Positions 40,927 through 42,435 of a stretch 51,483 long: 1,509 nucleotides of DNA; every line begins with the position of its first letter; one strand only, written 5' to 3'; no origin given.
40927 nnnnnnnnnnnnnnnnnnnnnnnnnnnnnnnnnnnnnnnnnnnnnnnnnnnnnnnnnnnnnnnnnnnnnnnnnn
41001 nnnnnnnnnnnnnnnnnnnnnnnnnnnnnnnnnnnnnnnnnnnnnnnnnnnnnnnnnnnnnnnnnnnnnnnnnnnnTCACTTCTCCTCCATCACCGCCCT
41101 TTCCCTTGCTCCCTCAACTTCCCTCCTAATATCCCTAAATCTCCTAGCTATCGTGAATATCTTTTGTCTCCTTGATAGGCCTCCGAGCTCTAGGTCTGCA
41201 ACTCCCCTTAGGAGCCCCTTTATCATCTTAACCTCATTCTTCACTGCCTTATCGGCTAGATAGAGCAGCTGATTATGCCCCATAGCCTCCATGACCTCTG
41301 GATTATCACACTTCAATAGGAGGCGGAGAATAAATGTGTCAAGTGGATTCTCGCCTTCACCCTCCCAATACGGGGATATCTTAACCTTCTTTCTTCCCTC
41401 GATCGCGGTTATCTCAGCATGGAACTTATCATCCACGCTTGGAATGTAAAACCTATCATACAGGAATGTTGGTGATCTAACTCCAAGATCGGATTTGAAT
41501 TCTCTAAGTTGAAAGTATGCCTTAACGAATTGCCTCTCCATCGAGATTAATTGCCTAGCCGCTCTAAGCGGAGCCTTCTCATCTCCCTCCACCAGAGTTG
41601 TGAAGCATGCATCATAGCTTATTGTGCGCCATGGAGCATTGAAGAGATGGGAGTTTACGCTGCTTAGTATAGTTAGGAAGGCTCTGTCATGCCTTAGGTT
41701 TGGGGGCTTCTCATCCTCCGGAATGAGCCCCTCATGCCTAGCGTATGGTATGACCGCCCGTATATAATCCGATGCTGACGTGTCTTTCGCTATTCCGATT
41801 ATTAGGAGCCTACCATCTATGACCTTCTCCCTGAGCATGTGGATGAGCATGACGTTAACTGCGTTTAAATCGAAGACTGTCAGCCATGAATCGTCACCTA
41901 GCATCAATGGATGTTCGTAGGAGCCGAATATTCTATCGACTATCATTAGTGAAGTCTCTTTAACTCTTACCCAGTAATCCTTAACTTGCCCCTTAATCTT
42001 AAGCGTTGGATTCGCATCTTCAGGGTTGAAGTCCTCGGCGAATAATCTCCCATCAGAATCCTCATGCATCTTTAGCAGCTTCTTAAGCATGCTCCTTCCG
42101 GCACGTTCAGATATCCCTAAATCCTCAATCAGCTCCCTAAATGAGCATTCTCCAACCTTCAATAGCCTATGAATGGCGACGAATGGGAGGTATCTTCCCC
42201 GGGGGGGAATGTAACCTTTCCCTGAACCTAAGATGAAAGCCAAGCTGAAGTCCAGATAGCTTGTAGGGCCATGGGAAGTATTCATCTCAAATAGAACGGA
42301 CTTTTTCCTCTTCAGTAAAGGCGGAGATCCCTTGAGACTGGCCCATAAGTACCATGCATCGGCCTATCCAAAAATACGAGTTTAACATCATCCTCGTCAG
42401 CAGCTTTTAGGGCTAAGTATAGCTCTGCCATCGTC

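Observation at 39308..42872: Stand-alone NurA-like / HerA-like operon next to the tRNA: candidate uncharacterised nuclease-translocase (defence or repair) module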

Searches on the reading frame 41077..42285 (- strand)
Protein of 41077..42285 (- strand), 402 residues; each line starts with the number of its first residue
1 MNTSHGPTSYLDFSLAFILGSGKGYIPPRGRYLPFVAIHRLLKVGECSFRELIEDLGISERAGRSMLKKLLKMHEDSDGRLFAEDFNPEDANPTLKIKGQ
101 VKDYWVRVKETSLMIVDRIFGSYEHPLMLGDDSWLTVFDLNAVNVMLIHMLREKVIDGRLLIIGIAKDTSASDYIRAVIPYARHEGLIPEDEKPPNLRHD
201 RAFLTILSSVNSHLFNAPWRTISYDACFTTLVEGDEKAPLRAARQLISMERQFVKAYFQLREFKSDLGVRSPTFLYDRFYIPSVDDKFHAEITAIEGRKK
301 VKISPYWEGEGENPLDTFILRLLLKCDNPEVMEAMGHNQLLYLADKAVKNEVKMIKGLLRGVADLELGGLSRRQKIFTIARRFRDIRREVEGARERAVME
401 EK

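Call 4: search_protein_families(library=pfam, proteins=[window:41077-42285:-], max_evalue=1)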
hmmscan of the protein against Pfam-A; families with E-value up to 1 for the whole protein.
window:41077-42285:- (402 aa): 0 families

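Call 5: search_protein_families(library=padloc, proteins=[window:41077-42285:-], max_evalue=1)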
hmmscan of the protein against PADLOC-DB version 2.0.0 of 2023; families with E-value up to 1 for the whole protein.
window:41077-42285:- (402 aa): 0 families

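Call 7: search_protein_families(library=ncbifam, proteins=[window:41077-42285:-], max_evalue=1)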
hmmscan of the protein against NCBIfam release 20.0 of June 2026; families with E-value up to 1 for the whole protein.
window:41077-42285:- (402 aa): 0 families

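Call 14: find_homologous_proteins(query=window:41077-42285:-, max_evalue=0.001)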
Query window:41077-42285:- (402 aa): 409 proteins with E <= 0.001 among 5085 candidates; the best 120 are listed.
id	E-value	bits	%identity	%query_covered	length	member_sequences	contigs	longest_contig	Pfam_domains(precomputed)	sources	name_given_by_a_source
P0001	1.9e-249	845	92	100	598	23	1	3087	-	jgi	-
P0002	3.5e-232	788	97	90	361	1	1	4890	-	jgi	-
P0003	1.4e-201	688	74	100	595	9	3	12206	-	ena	-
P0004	2.5e-200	684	75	100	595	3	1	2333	-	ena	-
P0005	6.3e-195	666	73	100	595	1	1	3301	-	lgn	-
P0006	4.6e-185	633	70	99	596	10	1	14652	-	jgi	-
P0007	1.2e-184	632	69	99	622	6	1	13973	-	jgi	-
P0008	2.2e-184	631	69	99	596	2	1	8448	-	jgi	jgi:hypothetical protein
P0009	5.8e-183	626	69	99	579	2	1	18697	PF09376.17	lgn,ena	-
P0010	2.3e-181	621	68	99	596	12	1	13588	-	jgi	jgi:hypothetical protein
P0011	2.3e-178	611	68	99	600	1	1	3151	-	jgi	jgi:hypothetical protein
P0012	4.6e-174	597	67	100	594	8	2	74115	-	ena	-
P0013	7.1e-173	593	65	100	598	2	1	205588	-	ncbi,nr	ncbi:MAG: DNA double-strand break repair nuclease NurA [Nitrososphaerota archaeon]|nr:DNA double-str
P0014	7.0e-170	583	66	100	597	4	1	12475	-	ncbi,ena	-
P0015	1.4e-167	576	65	99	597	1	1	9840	-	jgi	-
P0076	2.1e-97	345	47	99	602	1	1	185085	-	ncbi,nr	ncbi:MAG: hypothetical protein NXY59_06030 [Aigarchaeota archaeon]|nr:hypothetical protein [Candidat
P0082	1.1e-96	342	45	99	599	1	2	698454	-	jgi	jgi:hypothetical protein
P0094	3.4e-95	337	44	98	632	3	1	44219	-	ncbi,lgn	ncbi:MAG: hypothetical protein ACK4FV_04915 [Candidatus Nitrosocaldus sp.]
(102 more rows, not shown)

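Call 17: search_protein_families(library=pfam, alignment_id=A1, max_evalue=1)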
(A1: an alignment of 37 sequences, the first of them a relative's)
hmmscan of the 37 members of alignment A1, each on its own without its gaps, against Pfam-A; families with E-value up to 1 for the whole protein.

A. member 1, P0001 (598 aa): 1 family
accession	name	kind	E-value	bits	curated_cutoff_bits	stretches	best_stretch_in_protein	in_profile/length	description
PF09376.16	NurA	-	0.00025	21.1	21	1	139-379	68-149/254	NurA domain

B. families by the number of members that match (of 37 scanned): 34 families (the first 25 are shown)
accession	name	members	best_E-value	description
PF09376.16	NurA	19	5.3e-05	NurA domain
PF13412.12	HTH_24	10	0.00045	Winged helix-turn-helix DNA-binding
PF02002.24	TFIIE_alpha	4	0.0096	TFIIE alpha subunit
PF05043.19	Mga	4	0.032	Mga helix-turn-helix domain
PF19187.6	HTH_PafC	3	0.0061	PafC helix-turn-helix domain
PF08279.18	HTH_11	3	0.048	HTH domain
PF01978.25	TrmB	2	0.002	Sugar-specific transcriptional regulator TrmB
PF12802.13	MarR_2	2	0.0086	MarR family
PF19923.4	DUF6386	2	0.078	Family of unknown function (DUF6386)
PF24409.1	wHTH-PRTase_assc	1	0.00022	wHTH-PRTase associated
PF06587.16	DUF1137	1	0.017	Protein of unknown function (DUF1137)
PF24034.1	DUF7343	1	0.032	Domain of unknown function (DUF7343)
PF21476.4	PF0610-like_N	1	0.034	PF0610-like, N-terminal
PF21715.3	CggR_N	1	0.043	CggR N-terminal DNA binding domain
PF10975.14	DUF2802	1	0.049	Protein of unknown function (DUF2802)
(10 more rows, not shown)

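Call 18: search_solved_structures(query=A1, max_evalue=10, show_alignments=2)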
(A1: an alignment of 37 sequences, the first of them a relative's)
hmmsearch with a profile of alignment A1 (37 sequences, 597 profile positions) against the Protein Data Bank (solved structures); distinct sequences matched with E-value up to 10: 1.
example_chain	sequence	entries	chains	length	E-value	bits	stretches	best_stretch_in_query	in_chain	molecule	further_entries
4dou_A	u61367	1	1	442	0.8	11.1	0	456-504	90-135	Adiponectin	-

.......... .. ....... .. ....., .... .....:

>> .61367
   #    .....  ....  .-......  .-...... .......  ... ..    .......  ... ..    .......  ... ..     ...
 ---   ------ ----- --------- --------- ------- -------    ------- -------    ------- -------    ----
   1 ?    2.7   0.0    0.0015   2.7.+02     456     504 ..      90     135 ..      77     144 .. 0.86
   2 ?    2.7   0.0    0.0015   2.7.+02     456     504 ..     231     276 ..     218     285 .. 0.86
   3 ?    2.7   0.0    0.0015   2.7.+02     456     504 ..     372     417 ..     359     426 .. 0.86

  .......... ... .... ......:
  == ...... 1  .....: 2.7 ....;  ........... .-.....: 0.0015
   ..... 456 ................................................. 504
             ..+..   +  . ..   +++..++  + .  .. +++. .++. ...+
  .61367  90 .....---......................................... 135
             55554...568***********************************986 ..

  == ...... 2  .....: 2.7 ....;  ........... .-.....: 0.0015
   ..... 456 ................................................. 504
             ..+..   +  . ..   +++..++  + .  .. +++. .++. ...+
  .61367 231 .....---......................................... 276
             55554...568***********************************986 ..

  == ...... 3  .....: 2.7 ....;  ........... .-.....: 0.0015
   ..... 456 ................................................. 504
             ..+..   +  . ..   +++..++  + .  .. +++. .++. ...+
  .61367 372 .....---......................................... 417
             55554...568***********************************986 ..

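Call 20: find_encoding_contigs(protein=P0013, flank=10000, max_places=2)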
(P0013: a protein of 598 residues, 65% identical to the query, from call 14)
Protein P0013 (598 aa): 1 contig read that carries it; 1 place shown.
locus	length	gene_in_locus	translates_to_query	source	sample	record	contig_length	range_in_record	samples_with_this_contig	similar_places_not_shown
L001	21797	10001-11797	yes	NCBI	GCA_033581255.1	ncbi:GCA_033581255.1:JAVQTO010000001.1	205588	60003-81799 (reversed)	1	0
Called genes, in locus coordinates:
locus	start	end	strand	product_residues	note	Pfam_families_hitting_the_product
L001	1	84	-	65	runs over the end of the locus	-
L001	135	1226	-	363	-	PF04406:TP6A_N, PF23947:DUF7281 (faint), PF21180:TOP6A-Spo11_Toprim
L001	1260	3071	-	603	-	PF02518:HATPase_c, PF13589:HATPase_c_3 (weak), PF09239:Topo-VIb_trans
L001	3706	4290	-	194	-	PF00013:KH_1 (weak), PF07650:KH_2 (faint), PF21800:KH_KRR1_2nd, PF22891:KH_PNO1_2nd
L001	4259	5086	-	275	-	PF01163:RIO1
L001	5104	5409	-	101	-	PF01176:eIF-1a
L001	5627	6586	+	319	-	PF03215:Rad17 (weak), PF05496:RuvB_N (weak), PF21960:RCF1-5-like_lid (faint), PF25199:nSTAND_NTPase5 (faint), PF13177:DNA_pol3_delta2, PF00004:AAA, PF25361:AAA_lid_RFC1, PF08542:Rep_fac_C, +1 more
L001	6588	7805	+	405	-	PF03215:Rad17 (weak), PF05496:RuvB_N (weak), PF13191:AAA_16 (faint), PF00004:AAA, PF22608:DNAX_ATPase_lid (weak), PF25361:AAA_lid_RFC1 (weak), PF21960:RCF1-5-like_lid (faint), PF08519:RFC1 (weak)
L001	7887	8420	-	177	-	PF00994:MoCF_biosynth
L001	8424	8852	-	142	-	PF01967:MoaC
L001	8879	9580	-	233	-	-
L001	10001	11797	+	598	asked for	-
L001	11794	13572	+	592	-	PF01935:DUF87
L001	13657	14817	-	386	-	PF01261:AP_endonuc_2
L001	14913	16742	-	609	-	PF00664:ABC_membrane, PF00005:ABC_tran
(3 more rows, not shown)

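Call 21: find_encoding_contigs(protein=P0082, flank=10000, max_places=2)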
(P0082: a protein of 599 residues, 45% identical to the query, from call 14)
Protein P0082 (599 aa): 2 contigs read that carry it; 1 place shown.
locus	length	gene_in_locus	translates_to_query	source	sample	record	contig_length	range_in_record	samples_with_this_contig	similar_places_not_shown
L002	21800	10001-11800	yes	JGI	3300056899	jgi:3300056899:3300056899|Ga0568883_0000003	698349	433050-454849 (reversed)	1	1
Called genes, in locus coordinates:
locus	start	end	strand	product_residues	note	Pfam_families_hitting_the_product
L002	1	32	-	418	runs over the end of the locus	PF00709:Adenylsucc_synt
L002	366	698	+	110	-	PF12973:Cupin_7 (weak), PF02311:AraC_binding, PF07883:Cupin_2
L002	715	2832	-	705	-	PF01315:Ald_Xan_dh_C, PF02738:MoCoBD_1, PF20256:MoCoBD_2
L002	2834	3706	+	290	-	PF00941:FAD_binding_5, PF03450:CO_deh_flav_C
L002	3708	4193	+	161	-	PF00111:Fer2 (weak), PF01799:Fer2_2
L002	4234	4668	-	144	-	PF06240:COXG, PF10604:Polyketide_cyc2 (weak)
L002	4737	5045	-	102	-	-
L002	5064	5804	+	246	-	-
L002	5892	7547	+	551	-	PF06418:CTP_synth_N, PF00117:GATase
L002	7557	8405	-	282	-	PF00583:Acetyltransf_1, PF13673:Acetyltransf_10, PF13508:Acetyltransf_7, PF18014:Acetyltransf_18 (weak)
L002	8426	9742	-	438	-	PF01336:tRNA_anti-codon, PF00152:tRNA-synt_2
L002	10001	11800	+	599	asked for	-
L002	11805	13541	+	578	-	PF01935:DUF87, PF10412:TrwB_AAD_bind (faint)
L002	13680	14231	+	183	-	-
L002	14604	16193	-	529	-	PF07837:FTCD_N, PF02971:FTCD, PF04961:FTCD_C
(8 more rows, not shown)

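Call 22: find_encoding_contigs(protein=P0076, flank=10000, max_places=2)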
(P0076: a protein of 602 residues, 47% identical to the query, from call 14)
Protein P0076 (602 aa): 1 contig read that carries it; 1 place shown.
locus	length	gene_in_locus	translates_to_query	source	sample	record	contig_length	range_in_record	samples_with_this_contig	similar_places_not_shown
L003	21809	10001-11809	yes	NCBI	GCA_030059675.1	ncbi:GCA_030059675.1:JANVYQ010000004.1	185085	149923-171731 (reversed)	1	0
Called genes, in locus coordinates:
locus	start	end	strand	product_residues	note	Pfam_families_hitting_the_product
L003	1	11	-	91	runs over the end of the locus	PF01978:TrmB (faint), PF12840:HTH_20 (weak), PF01022:HTH_5, PF13412:HTH_24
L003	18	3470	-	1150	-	PF03833:PolC_DP2_N, PF24844:PolC_DP2_central, PF24846:PolC_DP2_cat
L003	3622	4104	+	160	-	PF01613:Flavin_Reduct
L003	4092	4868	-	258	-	PF06745:ATPase, PF23442:DUF7125 (weak)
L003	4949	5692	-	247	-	PF00290:Trp_syntA (faint), PF04131:NanE (faint), PF01884:PcrB, PF01207:Dus (faint), PF05690:ThiG (faint), PF00977:His_biosynth, PF01180:DHO_dh (weak)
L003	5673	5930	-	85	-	PF05129:Zn_ribbon_Elf1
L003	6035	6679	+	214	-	-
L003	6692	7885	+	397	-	PF16575:CLP1_P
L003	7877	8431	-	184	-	PF05916:Sld5 (weak), PF22090:Gins51_C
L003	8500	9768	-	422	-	PF01896:DNA_primase_S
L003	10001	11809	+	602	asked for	-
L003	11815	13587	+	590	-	PF01935:DUF87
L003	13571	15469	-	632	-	PF02934:GatB_N, PF02938:GAD, PF02637:GatB_Yqey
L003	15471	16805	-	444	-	PF18195:GatD_N, PF00710:Asparaginase, PF17763:Asparaginase_C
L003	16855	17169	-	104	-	-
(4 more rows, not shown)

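Call 33: predict_structure(alignment_id=A1)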
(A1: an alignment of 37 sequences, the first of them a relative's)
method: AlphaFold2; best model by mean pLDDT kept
length: 598 residues; sequences in the alignment: 37
mean_pLDDT: 88.2   pTM: 0.88
mean pLDDT of the five models: 88.2, 88.2, 86.7, 86.4, 85.7
residues with pLDDT >= 90: 388; 70-90: 147; 50-70: 56; < 50: 7
segments of 3 or more residues with pLDDT < 50: none
pLDDT, mean of each block of 10 residues (from residue 1): 71 90 89 91 71 93 93 86 96 89 95 87 68 71 96 97 95 94 93 94 96 95 92 96 95 93 94 93 87 95 98 94 89 96 97 91 88 95 90 90 90 93 96 91 94 89 81 95 95 93 94 93 64 81 93 80 67 52 62 65
secondary structure, 60 per line:
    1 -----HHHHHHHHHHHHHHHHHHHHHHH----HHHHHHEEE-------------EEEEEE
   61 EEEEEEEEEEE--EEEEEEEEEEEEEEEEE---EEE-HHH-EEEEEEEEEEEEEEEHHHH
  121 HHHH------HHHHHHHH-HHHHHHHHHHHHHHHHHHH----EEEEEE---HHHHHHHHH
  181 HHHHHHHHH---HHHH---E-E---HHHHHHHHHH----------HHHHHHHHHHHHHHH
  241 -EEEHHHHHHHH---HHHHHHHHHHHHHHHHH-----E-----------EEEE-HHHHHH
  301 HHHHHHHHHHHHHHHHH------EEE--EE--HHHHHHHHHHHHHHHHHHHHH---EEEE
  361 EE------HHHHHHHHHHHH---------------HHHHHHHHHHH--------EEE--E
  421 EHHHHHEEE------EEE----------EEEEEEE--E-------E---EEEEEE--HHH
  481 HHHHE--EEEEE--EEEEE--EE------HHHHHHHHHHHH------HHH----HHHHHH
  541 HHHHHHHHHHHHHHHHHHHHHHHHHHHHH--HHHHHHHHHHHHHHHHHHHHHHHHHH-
elements in order: H6-28 H33-38 E39-41 E55-71 E74-90 E94-96 E102-116 H117-124 H131-138 H140-158 E163-168 H172-189 H193-196 H206-215 H226-240 E242-244 H245-252 H256-272 E290-293 H295-317 E324-326 H333-353 E357-362 H369-380 H396-406 E415-417 H422-426 E427-429 E436-438 E449-455 E470-475 H478-484 E488-492 E495-499 H510-521 H535-569 H572-597

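Call 37: fold_search(model_id=the predicted structure, library=pdb)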
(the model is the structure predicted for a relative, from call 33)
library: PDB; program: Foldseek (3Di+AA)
matches with E <= 10: 766; with E <= 0.001: 10
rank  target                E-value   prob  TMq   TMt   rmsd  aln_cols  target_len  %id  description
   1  9x1m_G                8.2e-09  1.00  0.35  0.50  13.9       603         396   13  The cryo-EM structure of HerA-NurA complex with AMPPNP and dsDNA from Thermococcus kodakarensis (released 2026-02-04)
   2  3tal_A                1.6e-07  1.00  0.35  0.47  16.5       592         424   14  Crystal structure of NurA with manganese (released 2011-11-23)
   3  9x1n_G                1.9e-07  1.00  0.33  0.47  14.8       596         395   11  The cryo-EM structure of HerA-NurA complex with ATPgammaS and dsDNA from Thermococcus kodakarensis (State 1) (released 2026-02-04)
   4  9x1l_G                4.0e-07  1.00  0.31  0.44  15.1       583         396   12  The cryo-EM structure of HerA-NurA complex with AMPPNP from Thermococcus kodakarensis (released 2026-02-04)
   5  3taz_A                4.2e-07  1.00  0.33  0.43  17.3       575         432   13  Crystal structure of NurA bound to dAMP and manganese (released 2011-11-23)
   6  3tai_B                5.3e-07  1.00  0.31  0.40  14.3       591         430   13  Crystal structure of NurA (released 2011-11-23)
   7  3tai_A                6.2e-07  1.00  0.34  0.46  16.4       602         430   12  Crystal structure of NurA (released 2011-11-23)
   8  3tal_B                8.4e-07  1.00  0.25  0.33  15.0       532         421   12  Crystal structure of NurA with manganese (released 2011-11-23)
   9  3taz_B                1.3e-06  1.00  0.33  0.43  18.8       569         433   13  Crystal structure of NurA bound to dAMP and manganese (released 2011-11-23)
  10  2ygk_A                2.8e-06  1.00  0.34  0.59  11.1       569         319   11  Crystal structure of the NurA nuclease from Sulfolobus solfataricus (released 2011-12-14)
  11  5aip_A                4.4e-02  0.98  0.11  0.38   7.6       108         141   16  Crystal structure of NadR in complex with 4-hydroxyphenylacetate (released 2016-03-02)
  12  7f6d_G                6.5e-02  0.21  0.10  0.16  12.4       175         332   12  Reconstruction of the HerA-NurA complex from Deinococcus radiodurans (released 2022-06-29)
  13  1z9c_C                9.8e-02  0.85  0.11  0.39  12.2       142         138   18  Crystal structure of OhrR bound to the ohrA promoter: Structure of MarR family protein with operator DNA (released 2005-10-25)
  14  3g3z_A                1.1e-01  0.99  0.11  0.39   8.9        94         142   18  The structure of NMB1585, a MarR family regulator from Neisseria meningitidis (released 2009-04-14)
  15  4jep_A                1.1e-01  0.16  0.10  0.11  24.4       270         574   11  Crystal structure of Toxoplasma gondii nucleoside triphosphate diphosphohydrolase 1 (NTPDase1) (released 2013-04-10)
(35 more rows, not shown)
